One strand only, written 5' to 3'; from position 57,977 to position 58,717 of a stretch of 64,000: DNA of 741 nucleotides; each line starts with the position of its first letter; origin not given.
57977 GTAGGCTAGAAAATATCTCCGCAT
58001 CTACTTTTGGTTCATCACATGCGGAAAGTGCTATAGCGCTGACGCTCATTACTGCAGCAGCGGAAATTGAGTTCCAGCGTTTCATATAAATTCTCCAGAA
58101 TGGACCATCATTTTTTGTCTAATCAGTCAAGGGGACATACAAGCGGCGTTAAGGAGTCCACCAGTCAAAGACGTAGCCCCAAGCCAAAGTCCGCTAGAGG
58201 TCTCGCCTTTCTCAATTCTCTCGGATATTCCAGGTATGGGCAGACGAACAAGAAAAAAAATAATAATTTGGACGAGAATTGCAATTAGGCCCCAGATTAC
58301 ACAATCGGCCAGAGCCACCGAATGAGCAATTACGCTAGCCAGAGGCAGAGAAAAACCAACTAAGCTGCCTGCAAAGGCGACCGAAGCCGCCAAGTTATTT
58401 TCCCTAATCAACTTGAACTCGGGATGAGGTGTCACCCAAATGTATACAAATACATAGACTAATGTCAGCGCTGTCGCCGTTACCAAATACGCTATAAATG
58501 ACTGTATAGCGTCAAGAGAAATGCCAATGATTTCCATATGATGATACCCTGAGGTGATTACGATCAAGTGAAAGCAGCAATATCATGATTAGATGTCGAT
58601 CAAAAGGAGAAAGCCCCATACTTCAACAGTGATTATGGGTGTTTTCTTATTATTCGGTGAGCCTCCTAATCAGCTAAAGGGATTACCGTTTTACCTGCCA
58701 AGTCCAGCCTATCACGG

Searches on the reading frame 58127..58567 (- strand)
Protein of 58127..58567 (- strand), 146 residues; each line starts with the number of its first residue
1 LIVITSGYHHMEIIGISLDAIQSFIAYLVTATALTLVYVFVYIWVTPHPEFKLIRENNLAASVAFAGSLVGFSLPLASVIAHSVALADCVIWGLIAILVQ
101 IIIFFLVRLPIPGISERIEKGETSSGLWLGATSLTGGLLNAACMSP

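Call 3: search_protein_families(library=pfam, proteins=[window:58127-58567:-], max_evalue=0.01)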
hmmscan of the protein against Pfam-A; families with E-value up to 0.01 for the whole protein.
window:58127-58567:- (146 aa): 1 family
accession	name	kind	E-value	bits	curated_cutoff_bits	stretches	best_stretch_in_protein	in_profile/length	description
PF03994.20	DUF350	-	1.6e-37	129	26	1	19-144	4-133/133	Domain of Unknown Function (DUF350)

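Call 4: search_protein_families(library=ncbifam, proteins=[window:58127-58567:-], max_evalue=0.01)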
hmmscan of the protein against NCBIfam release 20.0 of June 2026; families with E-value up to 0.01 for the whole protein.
window:58127-58567:- (146 aa): 0 families
